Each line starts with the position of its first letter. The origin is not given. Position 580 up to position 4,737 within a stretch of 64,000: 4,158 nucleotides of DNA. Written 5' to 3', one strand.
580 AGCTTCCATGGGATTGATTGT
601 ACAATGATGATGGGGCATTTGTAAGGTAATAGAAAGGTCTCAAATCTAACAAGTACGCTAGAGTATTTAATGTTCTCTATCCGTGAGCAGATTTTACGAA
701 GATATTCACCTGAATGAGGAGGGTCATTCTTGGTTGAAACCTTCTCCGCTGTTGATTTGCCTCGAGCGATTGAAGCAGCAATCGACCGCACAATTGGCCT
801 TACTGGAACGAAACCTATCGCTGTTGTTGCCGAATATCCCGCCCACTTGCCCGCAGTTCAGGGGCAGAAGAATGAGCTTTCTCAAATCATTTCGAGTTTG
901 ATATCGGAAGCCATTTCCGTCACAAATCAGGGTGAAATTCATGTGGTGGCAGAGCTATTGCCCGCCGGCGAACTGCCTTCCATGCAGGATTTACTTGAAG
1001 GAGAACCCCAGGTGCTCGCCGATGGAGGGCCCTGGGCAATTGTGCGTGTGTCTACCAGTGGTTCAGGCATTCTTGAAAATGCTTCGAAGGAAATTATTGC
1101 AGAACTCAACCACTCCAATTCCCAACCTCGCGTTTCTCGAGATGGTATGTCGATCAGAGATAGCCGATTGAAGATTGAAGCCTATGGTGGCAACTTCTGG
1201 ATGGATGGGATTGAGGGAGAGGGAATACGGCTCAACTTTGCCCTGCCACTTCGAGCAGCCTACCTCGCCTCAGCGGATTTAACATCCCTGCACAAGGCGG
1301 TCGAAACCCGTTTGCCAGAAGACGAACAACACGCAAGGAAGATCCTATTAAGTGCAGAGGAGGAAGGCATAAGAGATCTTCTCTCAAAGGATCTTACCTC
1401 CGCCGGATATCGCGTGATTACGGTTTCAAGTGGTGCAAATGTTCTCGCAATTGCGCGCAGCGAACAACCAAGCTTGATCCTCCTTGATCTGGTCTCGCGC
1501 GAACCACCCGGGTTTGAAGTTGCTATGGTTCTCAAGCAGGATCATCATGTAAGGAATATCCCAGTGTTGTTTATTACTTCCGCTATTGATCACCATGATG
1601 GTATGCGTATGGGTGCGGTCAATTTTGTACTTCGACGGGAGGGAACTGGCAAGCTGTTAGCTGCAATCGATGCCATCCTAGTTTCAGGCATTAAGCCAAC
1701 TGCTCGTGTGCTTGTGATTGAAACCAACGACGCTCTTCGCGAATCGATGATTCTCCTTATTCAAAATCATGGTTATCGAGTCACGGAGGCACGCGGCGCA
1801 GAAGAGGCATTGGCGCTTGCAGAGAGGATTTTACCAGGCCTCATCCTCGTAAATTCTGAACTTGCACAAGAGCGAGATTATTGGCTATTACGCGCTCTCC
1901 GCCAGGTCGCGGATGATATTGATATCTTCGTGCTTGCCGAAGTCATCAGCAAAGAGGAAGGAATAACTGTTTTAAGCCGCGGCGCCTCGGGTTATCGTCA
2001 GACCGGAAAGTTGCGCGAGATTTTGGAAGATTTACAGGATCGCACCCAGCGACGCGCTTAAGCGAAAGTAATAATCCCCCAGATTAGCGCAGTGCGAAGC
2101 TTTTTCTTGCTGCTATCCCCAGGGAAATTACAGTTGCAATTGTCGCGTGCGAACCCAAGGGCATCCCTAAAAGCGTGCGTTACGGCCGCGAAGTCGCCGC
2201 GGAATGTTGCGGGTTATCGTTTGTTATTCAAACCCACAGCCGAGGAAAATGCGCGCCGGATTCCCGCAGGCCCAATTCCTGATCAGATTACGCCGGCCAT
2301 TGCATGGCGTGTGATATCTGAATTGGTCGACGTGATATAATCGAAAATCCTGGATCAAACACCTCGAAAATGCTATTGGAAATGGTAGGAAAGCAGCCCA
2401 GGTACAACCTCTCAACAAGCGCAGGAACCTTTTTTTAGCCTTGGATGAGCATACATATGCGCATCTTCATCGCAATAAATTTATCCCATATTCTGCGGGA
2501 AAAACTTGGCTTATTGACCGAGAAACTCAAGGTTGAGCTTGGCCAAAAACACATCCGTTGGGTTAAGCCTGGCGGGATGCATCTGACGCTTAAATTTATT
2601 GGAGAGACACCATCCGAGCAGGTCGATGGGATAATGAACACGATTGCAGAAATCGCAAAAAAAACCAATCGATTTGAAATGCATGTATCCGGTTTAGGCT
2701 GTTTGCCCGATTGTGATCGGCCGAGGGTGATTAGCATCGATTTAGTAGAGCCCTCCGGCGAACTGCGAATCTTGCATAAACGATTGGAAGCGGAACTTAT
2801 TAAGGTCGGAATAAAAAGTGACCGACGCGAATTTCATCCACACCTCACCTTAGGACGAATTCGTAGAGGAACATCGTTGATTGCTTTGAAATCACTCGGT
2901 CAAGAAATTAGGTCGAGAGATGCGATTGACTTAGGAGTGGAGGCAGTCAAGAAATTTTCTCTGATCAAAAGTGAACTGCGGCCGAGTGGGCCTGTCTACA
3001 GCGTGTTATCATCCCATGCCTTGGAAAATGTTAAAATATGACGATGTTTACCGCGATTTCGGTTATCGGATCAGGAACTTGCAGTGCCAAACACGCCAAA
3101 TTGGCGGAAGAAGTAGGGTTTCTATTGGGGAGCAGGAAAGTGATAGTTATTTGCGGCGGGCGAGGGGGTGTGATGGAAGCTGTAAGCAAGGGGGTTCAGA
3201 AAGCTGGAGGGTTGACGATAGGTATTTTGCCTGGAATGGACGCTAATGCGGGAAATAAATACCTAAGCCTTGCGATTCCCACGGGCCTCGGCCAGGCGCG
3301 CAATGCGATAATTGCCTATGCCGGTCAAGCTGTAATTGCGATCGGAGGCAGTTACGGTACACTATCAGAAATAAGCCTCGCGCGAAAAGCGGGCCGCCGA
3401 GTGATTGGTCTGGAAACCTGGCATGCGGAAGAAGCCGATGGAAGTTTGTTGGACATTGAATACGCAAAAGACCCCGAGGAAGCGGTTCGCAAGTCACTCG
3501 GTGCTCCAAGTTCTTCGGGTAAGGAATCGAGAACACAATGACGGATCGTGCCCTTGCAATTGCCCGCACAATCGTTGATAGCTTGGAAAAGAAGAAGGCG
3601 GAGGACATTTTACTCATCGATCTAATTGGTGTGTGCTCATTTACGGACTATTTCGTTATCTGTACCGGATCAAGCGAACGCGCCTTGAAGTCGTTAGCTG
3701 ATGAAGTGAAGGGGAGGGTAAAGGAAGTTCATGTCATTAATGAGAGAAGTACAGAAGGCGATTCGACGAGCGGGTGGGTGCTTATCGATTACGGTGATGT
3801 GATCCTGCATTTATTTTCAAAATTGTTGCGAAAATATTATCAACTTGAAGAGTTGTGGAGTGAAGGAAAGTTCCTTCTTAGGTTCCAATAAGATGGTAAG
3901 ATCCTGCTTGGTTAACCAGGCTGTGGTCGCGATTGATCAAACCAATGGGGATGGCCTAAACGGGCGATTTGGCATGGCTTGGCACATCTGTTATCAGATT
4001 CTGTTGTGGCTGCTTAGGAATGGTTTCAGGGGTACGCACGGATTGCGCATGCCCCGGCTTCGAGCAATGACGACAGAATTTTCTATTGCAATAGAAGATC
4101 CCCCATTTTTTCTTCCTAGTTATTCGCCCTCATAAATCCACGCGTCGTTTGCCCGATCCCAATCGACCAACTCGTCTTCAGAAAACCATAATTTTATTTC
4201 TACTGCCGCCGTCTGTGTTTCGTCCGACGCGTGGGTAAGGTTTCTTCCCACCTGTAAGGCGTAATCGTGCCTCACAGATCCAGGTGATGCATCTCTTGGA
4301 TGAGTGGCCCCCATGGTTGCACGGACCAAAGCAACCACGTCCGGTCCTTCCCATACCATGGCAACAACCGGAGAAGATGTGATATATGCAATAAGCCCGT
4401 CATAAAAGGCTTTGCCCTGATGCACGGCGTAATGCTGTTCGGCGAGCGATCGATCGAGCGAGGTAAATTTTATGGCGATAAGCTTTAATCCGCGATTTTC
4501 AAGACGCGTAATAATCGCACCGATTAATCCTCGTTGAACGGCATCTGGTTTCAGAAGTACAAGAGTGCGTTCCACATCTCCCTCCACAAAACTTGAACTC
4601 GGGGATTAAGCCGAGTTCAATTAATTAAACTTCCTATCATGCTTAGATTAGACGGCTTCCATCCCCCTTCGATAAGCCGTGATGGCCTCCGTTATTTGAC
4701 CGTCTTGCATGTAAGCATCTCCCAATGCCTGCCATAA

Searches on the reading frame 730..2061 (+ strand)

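Call 11: search_protein_families(library=pfam, proteins=[window:730-2061:+], max_evalue=0.001)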
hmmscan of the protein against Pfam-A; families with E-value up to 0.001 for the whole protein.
window:730-2061:+ (443 aa): 1 family
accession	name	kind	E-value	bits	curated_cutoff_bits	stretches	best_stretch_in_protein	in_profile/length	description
PF00072.30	Response_reg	-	6.6e-20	71.8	30.2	2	210-313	6-110/111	Response regulator receiver domain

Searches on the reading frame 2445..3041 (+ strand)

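Call 11: search_protein_families(library=pfam, proteins=[window:2445-3041:+], max_evalue=0.001)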
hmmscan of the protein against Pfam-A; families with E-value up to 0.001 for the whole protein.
window:2445-3041:+ (198 aa): 3 families
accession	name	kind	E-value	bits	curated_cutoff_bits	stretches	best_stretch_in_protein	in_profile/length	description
PF02834.22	LigT_PEase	-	1.1e-26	93.2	23.3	2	18-96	8-86/87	LigT like Phosphoesterase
PF13563.12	2_5_RNA_ligase2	-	1.6e-15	57.9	27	1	44-150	25-124/152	2'-5' RNA ligase superfamily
PF10469.15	AKAP7_NLS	-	5.8e-05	23.5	24.4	1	17-190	14-205/208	AKAP7 2'5' RNA ligase-like domain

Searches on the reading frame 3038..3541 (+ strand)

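Call 11: search_protein_families(library=pfam, proteins=[window:3038-3541:+], max_evalue=0.001)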
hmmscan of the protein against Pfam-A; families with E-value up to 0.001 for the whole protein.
window:3038-3541:+ (167 aa): 3 families
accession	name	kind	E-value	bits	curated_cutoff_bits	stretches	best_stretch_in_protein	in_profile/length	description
PF18306.6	LDcluster4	-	1.5e-42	145.2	26.3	1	6-149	3-150/151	SLOG cluster4 family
PF03641.19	Lysine_decarbox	-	4.3e-06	27.4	27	1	46-112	1-69/131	Possible lysine decarboxylase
PF02481.21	DNA_processg_A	-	6e-05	22.8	29.6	0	5-66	45-106/212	DNA recombination-mediator protein A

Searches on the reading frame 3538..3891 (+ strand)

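Call 11: search_protein_families(library=pfam, proteins=[window:3538-3891:+], max_evalue=0.001)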
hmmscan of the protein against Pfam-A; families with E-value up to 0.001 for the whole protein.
window:3538-3891:+ (117 aa): 1 family
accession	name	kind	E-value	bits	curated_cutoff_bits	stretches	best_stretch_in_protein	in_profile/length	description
PF02410.21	RsfS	-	1.3e-30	105.9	21.6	1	11-107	2-98/98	Ribosomal silencing factor during starvation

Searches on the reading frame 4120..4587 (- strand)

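Call 11: search_protein_families(library=pfam, proteins=[window:4120-4587:-], max_evalue=0.001)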
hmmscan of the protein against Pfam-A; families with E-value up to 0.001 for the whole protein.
window:4120-4587:- (155 aa): 1 family
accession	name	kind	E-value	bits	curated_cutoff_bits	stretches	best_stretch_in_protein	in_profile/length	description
PF00334.24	NDK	-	4.9e-53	179.1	27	1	6-139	1-134/135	Nucleoside diphosphate kinase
